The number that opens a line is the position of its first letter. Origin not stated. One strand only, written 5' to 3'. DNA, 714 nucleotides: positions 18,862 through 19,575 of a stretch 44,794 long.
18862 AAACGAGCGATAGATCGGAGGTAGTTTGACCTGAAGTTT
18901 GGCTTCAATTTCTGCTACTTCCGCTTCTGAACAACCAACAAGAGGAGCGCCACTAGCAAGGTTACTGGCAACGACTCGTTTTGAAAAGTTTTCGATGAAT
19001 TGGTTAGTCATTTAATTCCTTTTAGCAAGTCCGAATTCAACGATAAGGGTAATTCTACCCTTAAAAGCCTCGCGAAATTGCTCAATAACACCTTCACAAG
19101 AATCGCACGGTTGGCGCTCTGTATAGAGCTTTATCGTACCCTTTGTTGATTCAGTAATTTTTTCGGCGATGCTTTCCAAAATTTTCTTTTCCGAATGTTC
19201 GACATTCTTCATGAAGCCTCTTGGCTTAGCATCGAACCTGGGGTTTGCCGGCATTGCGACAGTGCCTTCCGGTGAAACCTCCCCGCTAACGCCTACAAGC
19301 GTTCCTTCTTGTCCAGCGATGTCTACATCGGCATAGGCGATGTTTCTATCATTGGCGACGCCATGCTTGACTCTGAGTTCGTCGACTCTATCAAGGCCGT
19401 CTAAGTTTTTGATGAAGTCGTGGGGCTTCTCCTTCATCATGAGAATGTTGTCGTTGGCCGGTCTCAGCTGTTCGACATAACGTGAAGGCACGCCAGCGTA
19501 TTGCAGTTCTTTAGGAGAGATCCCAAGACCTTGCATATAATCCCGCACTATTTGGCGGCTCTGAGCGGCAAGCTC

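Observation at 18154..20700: Deaminase-type polymorphic toxin with SUKH immunity, no recognisable delivery domain, and an extra Zn-ribbon gene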

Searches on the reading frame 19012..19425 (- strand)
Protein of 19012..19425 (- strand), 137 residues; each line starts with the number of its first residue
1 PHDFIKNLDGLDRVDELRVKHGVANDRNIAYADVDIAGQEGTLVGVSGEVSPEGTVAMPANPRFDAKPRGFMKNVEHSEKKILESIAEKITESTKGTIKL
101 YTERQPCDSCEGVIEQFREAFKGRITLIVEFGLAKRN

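Call 25: search_solved_structures(query=window:19012-19425:-, max_evalue=10, show_alignments=3)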
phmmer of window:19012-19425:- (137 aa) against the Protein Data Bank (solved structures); distinct sequences matched with E-value up to 10: 2.
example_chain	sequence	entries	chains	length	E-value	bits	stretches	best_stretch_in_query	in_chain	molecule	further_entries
6kfu_A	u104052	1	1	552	0.62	13.9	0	38-75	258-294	Mycosubtilin synthase subunit A,Mycosubtilin synthase subunit A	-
6kfm_A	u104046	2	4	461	0.64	13.8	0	38-75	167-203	Mycosubtilin synthase subunit A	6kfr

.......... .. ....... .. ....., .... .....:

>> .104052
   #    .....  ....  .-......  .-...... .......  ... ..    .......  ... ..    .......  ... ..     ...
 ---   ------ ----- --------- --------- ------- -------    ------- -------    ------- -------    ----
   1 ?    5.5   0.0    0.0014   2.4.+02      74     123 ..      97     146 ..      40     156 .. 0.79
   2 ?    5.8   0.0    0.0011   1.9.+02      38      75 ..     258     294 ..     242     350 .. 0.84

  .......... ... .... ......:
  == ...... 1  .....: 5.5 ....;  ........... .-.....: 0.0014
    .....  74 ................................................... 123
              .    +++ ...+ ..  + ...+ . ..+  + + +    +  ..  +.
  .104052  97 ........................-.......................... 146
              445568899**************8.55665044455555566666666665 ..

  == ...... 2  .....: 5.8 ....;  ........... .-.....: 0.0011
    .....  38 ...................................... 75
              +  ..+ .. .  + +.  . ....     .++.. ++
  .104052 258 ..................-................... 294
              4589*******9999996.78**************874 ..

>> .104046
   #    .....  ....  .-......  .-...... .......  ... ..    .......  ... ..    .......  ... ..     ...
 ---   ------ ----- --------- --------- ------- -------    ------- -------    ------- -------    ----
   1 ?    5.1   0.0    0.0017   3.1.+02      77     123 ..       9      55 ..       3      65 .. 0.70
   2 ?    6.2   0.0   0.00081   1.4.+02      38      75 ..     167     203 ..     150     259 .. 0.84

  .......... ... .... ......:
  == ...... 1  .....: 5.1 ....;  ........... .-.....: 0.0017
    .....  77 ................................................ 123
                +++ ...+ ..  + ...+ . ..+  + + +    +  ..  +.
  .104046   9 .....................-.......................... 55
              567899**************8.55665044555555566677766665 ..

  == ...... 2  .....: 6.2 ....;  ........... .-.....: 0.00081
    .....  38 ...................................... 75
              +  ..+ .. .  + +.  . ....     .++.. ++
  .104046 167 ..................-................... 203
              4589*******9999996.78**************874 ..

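Call 26: find_homologous_proteins(query=window:19012-19425:-, max_evalue=0.001)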
Query window:19012-19425:-: 15 candidates shared short words with the query, none scored E <= 0.001.

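Call 69: search_solved_structures(query=A5, max_evalue=10, show_alignments=2)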
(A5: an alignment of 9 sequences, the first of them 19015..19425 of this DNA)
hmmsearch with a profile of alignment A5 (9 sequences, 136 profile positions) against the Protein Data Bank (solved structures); distinct sequences matched with E-value up to 10: 34.
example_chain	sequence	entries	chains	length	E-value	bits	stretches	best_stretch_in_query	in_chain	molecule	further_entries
8h0i_A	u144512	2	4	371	0.0052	19.9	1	74-127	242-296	APOBEC3G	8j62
4iou_A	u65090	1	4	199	0.011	18.9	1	73-128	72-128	DNA dC->dU-editing enzyme APOBEC-3F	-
5hx4_A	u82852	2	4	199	0.011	18.8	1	73-128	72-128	DNA dC->dU-editing enzyme APOBEC-3F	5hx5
3vm8_A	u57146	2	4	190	0.034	17.3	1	78-126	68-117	Probable DNA dC->dU-editing enzyme APOBEC-3C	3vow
6l2l_A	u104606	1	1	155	0.042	17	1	74-117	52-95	Nucleoside deaminase family protein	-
6l2m_A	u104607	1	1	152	0.045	16.9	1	74-116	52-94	Nucleoside deaminase family protein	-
6nil_A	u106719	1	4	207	0.06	16.5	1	88-128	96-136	DNA dC->dU-editing enzyme APOBEC-3F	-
5w3v_A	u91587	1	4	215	0.06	16.5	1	65-126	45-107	Apobec3H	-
7uxd_A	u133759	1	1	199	0.089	15.9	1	71-128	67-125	DNA dC->dU-editing enzyme APOBEC-3G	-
8cx0_A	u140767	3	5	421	0.12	15.6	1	75-125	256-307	DNA dC->dU-editing enzyme APOBEC-3G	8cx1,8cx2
2jyw_A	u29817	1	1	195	0.13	15.4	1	74-127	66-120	DNA dC->dU-editing enzyme APOBEC-3G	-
5w2m_A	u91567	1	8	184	0.13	15.4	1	89-126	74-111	DNA dC->dU-editing enzyme APOBEC-3F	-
3wus_A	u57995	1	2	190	0.14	15.3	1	89-126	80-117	DNA dC->dU-editing enzyme APOBEC-3F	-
2kem_A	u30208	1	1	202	0.14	15.3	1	74-127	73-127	DNA dC->dU-editing enzyme APOBEC-3G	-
3v4k_A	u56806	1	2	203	0.14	15.3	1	74-127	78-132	DNA dC->dU-editing enzyme APOBEC-3G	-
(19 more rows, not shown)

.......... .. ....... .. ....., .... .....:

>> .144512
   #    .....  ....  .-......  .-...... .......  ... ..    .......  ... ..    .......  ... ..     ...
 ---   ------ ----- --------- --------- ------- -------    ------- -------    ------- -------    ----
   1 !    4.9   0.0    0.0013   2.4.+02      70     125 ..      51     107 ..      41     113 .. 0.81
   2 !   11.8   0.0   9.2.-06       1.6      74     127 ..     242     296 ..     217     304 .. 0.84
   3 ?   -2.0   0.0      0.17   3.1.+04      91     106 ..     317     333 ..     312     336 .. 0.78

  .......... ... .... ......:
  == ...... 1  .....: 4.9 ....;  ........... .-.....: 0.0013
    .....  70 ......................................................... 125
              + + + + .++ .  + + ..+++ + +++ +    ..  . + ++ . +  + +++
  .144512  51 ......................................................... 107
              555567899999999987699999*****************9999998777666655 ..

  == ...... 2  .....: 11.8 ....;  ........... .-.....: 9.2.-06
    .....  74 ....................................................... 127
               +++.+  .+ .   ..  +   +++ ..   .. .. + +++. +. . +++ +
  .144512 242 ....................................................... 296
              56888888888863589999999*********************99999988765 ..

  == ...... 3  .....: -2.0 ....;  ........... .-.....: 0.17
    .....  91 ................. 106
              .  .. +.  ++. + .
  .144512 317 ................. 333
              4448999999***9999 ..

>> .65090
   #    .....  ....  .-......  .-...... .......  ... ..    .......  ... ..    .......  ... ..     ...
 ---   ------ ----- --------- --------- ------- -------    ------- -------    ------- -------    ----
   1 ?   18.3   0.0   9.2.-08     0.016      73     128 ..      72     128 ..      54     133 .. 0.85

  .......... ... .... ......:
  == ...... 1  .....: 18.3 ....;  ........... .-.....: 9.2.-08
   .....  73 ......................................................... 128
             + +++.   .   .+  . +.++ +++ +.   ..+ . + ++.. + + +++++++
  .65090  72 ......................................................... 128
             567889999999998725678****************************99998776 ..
